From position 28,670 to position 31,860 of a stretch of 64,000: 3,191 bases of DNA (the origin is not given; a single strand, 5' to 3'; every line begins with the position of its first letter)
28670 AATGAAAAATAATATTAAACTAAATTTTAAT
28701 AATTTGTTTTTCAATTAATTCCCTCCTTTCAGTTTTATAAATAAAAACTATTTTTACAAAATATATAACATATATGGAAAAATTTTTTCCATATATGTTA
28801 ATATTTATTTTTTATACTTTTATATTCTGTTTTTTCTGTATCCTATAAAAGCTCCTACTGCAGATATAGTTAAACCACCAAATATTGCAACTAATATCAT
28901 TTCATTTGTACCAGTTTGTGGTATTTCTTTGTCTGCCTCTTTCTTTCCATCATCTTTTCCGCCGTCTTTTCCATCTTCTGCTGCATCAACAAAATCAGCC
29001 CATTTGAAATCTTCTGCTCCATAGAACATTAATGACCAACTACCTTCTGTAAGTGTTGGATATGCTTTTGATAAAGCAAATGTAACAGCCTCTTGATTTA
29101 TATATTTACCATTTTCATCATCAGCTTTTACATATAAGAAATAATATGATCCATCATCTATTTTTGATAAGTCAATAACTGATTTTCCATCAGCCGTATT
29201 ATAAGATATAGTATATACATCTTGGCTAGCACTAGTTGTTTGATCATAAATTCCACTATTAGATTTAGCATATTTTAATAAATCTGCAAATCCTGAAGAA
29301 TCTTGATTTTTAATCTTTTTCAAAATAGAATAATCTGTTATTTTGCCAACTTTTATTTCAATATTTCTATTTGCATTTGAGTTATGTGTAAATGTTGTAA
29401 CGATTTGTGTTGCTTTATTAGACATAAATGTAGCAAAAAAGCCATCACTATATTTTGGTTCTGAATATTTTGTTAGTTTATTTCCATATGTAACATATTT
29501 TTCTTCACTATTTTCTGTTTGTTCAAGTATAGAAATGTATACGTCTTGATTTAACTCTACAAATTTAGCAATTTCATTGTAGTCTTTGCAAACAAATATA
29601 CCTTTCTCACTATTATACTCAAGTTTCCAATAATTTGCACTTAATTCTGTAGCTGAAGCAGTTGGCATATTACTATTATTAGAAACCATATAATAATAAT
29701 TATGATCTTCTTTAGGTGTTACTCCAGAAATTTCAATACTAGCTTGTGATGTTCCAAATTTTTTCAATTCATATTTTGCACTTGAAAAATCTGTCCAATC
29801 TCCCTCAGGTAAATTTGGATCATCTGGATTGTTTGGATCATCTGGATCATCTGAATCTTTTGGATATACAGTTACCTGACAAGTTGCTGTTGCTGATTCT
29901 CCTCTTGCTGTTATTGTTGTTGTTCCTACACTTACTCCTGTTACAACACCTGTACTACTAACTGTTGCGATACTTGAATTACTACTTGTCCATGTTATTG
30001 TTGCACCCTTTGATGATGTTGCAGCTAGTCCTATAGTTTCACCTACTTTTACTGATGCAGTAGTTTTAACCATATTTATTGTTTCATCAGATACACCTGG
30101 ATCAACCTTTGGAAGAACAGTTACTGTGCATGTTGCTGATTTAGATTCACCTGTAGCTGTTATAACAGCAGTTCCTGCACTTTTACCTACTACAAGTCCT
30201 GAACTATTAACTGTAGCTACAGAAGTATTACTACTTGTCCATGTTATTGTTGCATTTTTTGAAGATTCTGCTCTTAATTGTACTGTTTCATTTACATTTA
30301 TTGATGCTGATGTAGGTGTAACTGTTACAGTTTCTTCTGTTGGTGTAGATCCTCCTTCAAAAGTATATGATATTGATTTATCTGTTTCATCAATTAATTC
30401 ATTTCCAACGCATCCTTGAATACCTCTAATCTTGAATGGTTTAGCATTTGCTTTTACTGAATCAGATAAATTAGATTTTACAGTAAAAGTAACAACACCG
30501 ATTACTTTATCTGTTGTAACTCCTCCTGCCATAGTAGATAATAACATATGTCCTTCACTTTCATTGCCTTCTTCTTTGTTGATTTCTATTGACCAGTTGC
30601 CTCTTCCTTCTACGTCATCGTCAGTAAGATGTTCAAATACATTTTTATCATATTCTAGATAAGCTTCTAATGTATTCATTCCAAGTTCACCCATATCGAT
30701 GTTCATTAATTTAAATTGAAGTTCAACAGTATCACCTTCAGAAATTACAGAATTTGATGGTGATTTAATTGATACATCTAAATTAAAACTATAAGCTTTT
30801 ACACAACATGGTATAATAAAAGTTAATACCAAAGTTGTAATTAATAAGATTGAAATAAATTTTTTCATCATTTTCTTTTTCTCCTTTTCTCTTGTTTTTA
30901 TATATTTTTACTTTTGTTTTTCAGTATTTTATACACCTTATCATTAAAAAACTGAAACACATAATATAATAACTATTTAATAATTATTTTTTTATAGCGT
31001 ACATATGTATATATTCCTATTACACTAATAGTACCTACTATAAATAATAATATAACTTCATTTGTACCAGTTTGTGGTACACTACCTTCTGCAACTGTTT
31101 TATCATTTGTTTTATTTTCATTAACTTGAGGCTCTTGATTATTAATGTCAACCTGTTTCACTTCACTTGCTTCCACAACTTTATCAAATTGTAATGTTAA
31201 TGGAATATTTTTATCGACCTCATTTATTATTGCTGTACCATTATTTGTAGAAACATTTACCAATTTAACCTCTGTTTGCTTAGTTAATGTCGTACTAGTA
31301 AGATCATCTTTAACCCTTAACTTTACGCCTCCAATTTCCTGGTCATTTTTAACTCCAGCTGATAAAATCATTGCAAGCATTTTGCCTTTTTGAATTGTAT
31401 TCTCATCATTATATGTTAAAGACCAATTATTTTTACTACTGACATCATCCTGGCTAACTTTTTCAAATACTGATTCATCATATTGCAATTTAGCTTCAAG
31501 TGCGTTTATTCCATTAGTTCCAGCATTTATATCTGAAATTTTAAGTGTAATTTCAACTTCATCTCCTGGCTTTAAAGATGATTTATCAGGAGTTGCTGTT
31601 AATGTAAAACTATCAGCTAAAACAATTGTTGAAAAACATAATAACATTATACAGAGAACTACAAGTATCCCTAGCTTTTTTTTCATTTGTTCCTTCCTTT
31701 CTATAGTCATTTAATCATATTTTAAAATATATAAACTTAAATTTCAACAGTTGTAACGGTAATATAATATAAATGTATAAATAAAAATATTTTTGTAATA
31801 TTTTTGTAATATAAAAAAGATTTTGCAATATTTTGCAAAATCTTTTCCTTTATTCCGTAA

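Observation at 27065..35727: Compact five-gene cohesin/dockerin surface-assembly cluster with no recognisable enzymes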

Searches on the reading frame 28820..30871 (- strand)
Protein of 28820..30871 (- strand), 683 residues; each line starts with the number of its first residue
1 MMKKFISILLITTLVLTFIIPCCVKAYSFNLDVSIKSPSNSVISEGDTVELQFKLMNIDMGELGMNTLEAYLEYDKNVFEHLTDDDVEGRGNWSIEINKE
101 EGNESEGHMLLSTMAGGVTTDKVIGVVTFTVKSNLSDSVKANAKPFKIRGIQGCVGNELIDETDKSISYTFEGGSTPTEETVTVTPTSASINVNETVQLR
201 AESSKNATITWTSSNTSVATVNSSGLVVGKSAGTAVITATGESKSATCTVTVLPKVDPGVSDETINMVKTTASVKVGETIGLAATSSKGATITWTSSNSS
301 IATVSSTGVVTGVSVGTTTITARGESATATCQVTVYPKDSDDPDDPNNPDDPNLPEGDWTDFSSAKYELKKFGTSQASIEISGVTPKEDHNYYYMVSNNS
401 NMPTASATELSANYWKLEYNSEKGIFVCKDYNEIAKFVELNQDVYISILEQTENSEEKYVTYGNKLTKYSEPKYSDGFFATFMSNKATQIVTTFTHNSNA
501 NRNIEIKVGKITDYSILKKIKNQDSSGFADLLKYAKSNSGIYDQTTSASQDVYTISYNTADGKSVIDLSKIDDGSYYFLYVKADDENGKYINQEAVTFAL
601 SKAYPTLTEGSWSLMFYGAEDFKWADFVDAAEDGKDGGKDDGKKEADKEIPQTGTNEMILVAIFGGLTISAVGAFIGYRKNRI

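Call 4: search_protein_families(library=pfam, proteins=[window:28820-30871:-], max_evalue=0.1)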
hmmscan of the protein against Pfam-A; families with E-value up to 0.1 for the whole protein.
window:28820-30871:- (683 aa): 7 families
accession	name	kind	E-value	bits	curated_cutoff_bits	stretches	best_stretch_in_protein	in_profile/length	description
PF02368.24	Big_2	-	3.6e-20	72.1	22.8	2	181-250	4-79/79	Bacterial Ig-like domain (group 2)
PF20578.4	aBig_2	-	3.4e-06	27.2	27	2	269-336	14-87/89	Atrophied bacterial Ig domain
PF00746.26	Gram_pos_anchor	-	2.7e-05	24.4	20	1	643-682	2-40/43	LPXTG cell wall anchor motif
PF22359.2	Big-like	-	0.00021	21.9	27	1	291-335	2-46/48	Bacterial Ig-like domain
PF13927.12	Ig_3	-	0.00078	20.3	30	0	182-245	4-71/78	Immunoglobulin domain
PF25354.1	Ig_NUP210_16th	-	0.0028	17.6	27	0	272-321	8-60/72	NUP210-like, Ig-like domain 16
PF07679.22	I-set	-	0.041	14.4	23.7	0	364-407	44-86/90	Immunoglobulin I-set domain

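Call 5: search_protein_families(library=ncbifam, proteins=[window:28820-30871:-], max_evalue=0.1)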
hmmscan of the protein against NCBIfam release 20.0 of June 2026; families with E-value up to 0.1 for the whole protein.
window:28820-30871:- (683 aa): 2 families
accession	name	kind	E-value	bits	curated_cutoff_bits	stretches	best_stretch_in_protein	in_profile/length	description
TIGR01167.1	LPXTG_anchor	domain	0.00027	21.5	15.9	1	650-682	2-33/34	LPXTG cell wall anchor domain-containing protein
NF053819.1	EF0750_LPXTG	subfamily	0.017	15.6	47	1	641-681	64-104/105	EF2685/EF0750 family sortase-dependent surface protein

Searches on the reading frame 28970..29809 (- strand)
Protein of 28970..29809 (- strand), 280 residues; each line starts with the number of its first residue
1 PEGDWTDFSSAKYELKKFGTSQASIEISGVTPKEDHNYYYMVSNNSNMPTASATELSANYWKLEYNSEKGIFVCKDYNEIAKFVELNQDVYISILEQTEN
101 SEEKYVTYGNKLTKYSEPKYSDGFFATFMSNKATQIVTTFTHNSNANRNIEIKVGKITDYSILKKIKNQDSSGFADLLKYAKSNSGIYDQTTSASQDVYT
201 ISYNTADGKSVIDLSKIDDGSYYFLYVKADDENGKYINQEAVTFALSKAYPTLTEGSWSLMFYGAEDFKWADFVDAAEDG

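Call 15: find_homologous_proteins(query=window:28970-29809:-)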
Query seq(280 aa) (280 aa): 45 proteins with E <= 0.001 among 650 candidates.
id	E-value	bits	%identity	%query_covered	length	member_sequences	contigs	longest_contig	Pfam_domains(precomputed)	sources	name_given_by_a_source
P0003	1.1e-84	302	56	97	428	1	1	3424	-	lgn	-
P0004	1.5e-80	288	52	100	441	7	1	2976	PF26182.1,PF22359.3,PF02368.25,PF26918.1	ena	-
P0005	2.1e-80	288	53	96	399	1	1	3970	-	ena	-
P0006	2.9e-80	288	53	97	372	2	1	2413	-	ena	-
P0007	1.4e-78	282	53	96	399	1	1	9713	-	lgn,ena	-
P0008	9.4e-78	279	54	96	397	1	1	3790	-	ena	-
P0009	5.0e-77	277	51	98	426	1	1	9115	-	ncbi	-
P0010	7.7e-76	273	51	98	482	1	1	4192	-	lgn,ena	-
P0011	8.7e-76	273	52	99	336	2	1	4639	-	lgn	-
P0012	6.3e-73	264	49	99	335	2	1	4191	-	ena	-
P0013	8.9e-73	263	49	96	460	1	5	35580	-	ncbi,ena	-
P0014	1.4e-72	262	50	96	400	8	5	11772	-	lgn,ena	-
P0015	3.3e-72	261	52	96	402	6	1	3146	-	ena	-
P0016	3.9e-72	261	51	96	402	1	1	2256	-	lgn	-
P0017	7.1e-72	260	51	96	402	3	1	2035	-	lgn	-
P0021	2.1e-67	245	50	96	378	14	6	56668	-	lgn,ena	-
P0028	1.9e-63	232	44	98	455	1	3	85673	PF02368.25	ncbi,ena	-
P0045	5.3e-25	106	33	98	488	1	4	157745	PF26182.1,PF22359.3,PF02368.25,PF26918.1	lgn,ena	-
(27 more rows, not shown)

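Call 17: find_encoding_contigs(protein=P0028, flank=10000, max_places=2)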
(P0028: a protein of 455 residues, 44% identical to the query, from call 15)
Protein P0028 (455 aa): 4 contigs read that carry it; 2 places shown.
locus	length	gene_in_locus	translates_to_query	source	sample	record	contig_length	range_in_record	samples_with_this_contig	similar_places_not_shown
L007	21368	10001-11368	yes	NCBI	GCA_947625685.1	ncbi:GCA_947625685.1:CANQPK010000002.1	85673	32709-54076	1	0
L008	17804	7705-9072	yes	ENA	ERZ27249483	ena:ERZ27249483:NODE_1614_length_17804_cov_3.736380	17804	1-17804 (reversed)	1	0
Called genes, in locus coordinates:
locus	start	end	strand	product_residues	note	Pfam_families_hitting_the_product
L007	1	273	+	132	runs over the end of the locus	PF12670:DUF3792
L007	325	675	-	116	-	PF00453:Ribosomal_L20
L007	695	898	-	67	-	PF01632:Ribosomal_L35p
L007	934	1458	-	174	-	PF05198:IF3_N, PF00707:IF3_C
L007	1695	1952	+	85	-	PF04025:RemA-like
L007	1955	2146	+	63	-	PF01192:RNA_pol_Rpb6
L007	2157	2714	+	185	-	PF00625:Guanylate_kin, PF13238:AAA_18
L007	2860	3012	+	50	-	-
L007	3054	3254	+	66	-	PF01197:Ribosomal_L31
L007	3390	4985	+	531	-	PF00112:Peptidase_C1, PF18560:Lectin_like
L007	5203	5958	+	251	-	-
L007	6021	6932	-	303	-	PF01145:Band_7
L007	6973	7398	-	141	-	PF01957:NfeD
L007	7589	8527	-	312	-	PF18936:DUF5684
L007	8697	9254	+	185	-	PF01725:Ham1p_like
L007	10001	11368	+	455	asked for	PF02368:Big_2 (faint)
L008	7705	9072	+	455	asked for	PF02368:Big_2 (faint)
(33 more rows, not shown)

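Call 18: find_encoding_contigs(protein=P0021, flank=10000, max_places=2)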
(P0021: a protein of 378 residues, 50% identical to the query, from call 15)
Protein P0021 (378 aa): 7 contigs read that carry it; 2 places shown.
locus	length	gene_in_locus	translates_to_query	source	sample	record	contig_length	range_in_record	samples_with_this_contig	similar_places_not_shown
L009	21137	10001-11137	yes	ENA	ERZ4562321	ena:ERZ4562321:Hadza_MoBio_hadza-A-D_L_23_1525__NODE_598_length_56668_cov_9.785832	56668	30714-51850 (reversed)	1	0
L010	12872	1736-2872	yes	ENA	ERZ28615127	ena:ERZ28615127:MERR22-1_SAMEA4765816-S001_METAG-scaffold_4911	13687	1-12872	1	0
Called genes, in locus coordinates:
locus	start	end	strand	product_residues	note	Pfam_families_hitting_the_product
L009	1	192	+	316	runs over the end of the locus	PF01368:DHH, PF02272:DHHA1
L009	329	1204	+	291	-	PF01509:TruB_N, PF16198:TruB_C_2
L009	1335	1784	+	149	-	-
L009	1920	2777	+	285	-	-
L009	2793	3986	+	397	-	PF11798:IMS_HHH (weak)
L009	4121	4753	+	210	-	PF01944:SpoIIM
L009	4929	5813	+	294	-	PF02899:Phage_int_SAM_1, PF13102:Phage_int_SAM_5 (weak), PF13495:Phage_int_SAM_4, PF00589:Phage_integrase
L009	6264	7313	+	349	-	PF02912:Phe_tRNA-synt_N, PF01409:tRNA-synt_2d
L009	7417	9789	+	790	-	PF01588:tRNA_bind, PF03483:B3_4, PF03484:B5, PF17759:tRNA_synthFbeta, PF03147:FDX-ACB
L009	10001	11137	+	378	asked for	-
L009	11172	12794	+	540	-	PF02368:Big_2 (weak), PF26182:Ig_NUP210_5th, PF26918:Ig_Eae (weak), PF22359:Big-like (faint), PF25354:Ig_NUP210_16th (weak)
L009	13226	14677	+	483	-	PF04326:SLFN_AlbA_2, PF13749:HATPase_c_4 (faint), PF21247:Fic-like_C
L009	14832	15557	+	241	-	PF20772:TACO1_YebC_N, PF01709:Transcrip_reg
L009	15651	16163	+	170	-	PF19568:Spore_III_AA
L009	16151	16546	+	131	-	PF19568:Spore_III_AA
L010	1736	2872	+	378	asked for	-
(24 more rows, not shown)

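Call 19: find_encoding_contigs(protein=P0045, flank=10000, max_places=2)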
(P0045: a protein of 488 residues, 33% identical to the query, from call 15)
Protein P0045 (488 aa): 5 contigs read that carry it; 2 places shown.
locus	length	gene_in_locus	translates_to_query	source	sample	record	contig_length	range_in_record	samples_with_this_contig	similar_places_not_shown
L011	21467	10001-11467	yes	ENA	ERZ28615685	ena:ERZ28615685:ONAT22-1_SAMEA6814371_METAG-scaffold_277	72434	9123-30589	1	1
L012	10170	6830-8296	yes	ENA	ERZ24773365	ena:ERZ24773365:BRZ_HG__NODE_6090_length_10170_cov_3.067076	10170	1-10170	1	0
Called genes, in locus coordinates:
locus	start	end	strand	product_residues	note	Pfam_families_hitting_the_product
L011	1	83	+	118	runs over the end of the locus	PF00462:Glutaredoxin (faint), PF03960:ArsC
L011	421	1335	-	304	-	PF04055:Radical_SAM, PF16199:Radical_SAM_C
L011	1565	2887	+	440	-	PF01261:AP_endonuc_2, PF00293:NUDIX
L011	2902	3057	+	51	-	-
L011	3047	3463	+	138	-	-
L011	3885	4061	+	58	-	-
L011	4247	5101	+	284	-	PF11449:ArsP_2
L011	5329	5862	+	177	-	PF04093:MreD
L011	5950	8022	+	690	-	PF03717:PBP_dimer, PF00905:Transpeptidase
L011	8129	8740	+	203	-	PF03775:MinC_C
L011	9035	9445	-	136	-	-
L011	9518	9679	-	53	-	-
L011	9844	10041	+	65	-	-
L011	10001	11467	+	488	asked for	PF02368:Big_2, PF22359:Big-like (faint), PF26182:Ig_NUP210_5th (faint), PF26918:Ig_Eae (faint), PF02368:Big_2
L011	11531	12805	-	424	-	PF00709:Adenylsucc_synt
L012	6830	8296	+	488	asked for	PF02368:Big_2, PF22359:Big-like (faint), PF26182:Ig_NUP210_5th (faint), PF26918:Ig_Eae (faint), PF02368:Big_2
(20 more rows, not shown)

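Call 40: predict_structure(alignment_id=A3)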
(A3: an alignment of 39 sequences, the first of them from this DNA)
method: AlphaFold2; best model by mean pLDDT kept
length: 280 residues; sequences in the alignment: 39
mean_pLDDT: 91.3   pTM: 0.87
mean pLDDT of the five models: 91.3, 90.8, 90.6, 90.2, 90.2
residues with pLDDT >= 90: 228; 70-90: 31; 50-70: 15; < 50: 6
segments of 3 or more residues with pLDDT < 50: 275-280
pLDDT, mean of each block of 10 residues (from residue 1): 84 96 97 95 92 68 96 95 96 95 94 96 95 96 93 97 96 97 95 88 95 90 97 96 95 78 91 52
secondary structure, 60 per line:
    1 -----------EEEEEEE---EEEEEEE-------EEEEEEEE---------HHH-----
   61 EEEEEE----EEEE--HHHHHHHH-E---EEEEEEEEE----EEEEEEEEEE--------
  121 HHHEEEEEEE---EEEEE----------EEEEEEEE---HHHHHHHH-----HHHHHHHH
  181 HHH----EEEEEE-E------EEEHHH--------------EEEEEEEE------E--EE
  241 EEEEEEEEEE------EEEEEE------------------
elements in order: E12-18 E22-28 E36-43 E61-66 E71-74 H77-84 E90-98 E103-112 E124-130 E134-138 E149-156 H160-167 H173-183 E188-193 E202-204 E222-229 E239-250 E257-262

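Call 46: fold_search(model_id=the predicted structure, library=pdb)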
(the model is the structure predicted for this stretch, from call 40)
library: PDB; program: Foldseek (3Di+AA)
matches with E <= 10: 1633; with E <= 0.001: 51
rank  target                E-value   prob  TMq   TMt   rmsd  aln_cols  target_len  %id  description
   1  2gee                  8.6e-06  1.00  0.30  0.39   9.1       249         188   10  Crystal Structure of Human Type III Fibronectin Extradomain B and Domain 8 (released 2006-10-17)
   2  1qg3_B                1.2e-05  1.00  0.24  0.31  12.3       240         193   12  CRYSTAL STRUCTURE OF A TANDEM PAIR OF FIBRONECTIN TYPE III DOMAINS FROM THE CYTOPLASMIC TAIL OF INTEGRIN ALPHA6 BETA4 (released 1999-08-20)
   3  3f7p_D                1.7e-05  1.00  0.24  0.32  12.1       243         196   13  Crystal structure of a complex between integrin beta4 and plectin (released 2009-03-10)
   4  3f7p_C                2.0e-05  1.00  0.24  0.30  12.6       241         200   12  Crystal structure of a complex between integrin beta4 and plectin (released 2009-03-10)
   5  5fuc_D                2.0e-05  1.00  0.23  0.29  10.8       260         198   10  Biophysical and cellular characterisation of a junctional epitope antibody that locks IL-6 and gp80 together in a stab (released 2017-01-25)
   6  7z3q_B                2.7e-05  0.99  0.22  0.28  11.3       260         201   12  Crystal structure of the human leptin:LepR-CRH2 encounter complex to 3.6 A resolution. (released 2023-03-22)
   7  1qg3_A                3.2e-05  1.00  0.24  0.31  12.5       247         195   11  CRYSTAL STRUCTURE OF A TANDEM PAIR OF FIBRONECTIN TYPE III DOMAINS FROM THE CYTOPLASMIC TAIL OF INTEGRIN ALPHA6 BETA4 (released 1999-08-20)
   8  8qod_C                3.4e-05  1.00  0.28  0.36   8.8       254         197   13  CRYSTAL STRUCTURE OF FVIIA IN COMPLEX WITH A BENZAMIDINE-BASED INHIBITOR (released 2024-10-09)
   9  8ez0_B                5.8e-05  0.96  0.22  0.10  25.3       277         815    9  Cryo-EM structure of 4 insulins bound full-length mouse IR mutant with physically decoupled alpha CTs (C684S/C685S/C68 (released 2022-11-09)
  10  3f7p_E                6.9e-05  1.00  0.23  0.29  12.4       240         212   12  Crystal structure of a complex between integrin beta4 and plectin (released 2009-03-10)
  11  2yn5_B                7.7e-05  1.00  0.24  0.23  12.8       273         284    8  Structural insight into the giant calcium-binding adhesin SiiE: implications for the adhesion of Salmonella enterica t (released 2013-04-03)
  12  4be6_A                1.1e-04  0.82  0.18  0.21  17.6       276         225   10  V. cholera biofilm scaffolding protein RbmA (released 2013-12-18)
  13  4be5_A                1.3e-04  0.87  0.18  0.21  17.5       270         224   10  V. cholera biofilm scaffolding protein RbmA (released 2013-12-18)
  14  6tpu_B                1.3e-04  0.99  0.23  0.31  12.6       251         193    8  Crystal structures of FNIII domain three and four of the human leucocyte common antigen-related protein, LAR (released 2020-05-13)
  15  6pxv_A                1.3e-04  0.95  0.21  0.10  26.3       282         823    8  Cryo-EM structure of full-length insulin receptor bound to 4 insulin. 3D refinement was focused on the extracellular r (released 2019-09-04)
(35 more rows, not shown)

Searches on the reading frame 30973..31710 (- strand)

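Call 4: search_protein_families(library=pfam, proteins=[window:30973-31710:-], max_evalue=0.1)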
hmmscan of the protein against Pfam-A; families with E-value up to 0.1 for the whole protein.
window:30973-31710:- (245 aa): 3 families
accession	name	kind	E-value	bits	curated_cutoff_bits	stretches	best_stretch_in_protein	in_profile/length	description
PF00963.24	Cohesin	-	2.9e-09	37.7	24.1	1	39-164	3-130/139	Cohesin domain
PF02752.27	Arrestin_C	-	0.018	15.8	27.7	1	35-141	5-97/137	Arrestin (or S-antigen), C-terminal domain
PF25105.1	DUF7813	-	0.021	14.6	27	0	122-231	104-213/442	Family of unknown function (DUF7813)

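Call 5: search_protein_families(library=ncbifam, proteins=[window:30973-31710:-], max_evalue=0.1)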
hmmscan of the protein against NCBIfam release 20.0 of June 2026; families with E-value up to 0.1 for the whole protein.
window:30973-31710:- (245 aa): 7 families
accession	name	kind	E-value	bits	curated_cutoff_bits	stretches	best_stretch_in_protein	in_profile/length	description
NF053819.1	EF0750_LPXTG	subfamily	2.1e-05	25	47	1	185-241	46-103/105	EF2685/EF0750 family sortase-dependent surface protein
NF045470.1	Opp2B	equivalog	0.0095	15.2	350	1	44-84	20-60/300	nickel ABC transporter permease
TIGR04052.2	MbnP_like_WxW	equivalog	0.027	13.9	140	1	159-226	43-108/257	MbnP family copper-binding protein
TIGR01167.1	LPXTG_anchor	domain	0.028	15.1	15.9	1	212-241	3-33/34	LPXTG cell wall anchor domain-containing protein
NF010363.0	PRK13791.1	equivalog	0.036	14.2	127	1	143-189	39-81/113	c-type lysozyme inhibitor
NF041895.1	choice_anch_V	domain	0.063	13.3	42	0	35-72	39-75/150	choice-of-anchor V domain-containing protein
NF033158.1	Myrrcad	domain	0.092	12.3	33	0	219-240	7-28/36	MyrrCad domain-containing protein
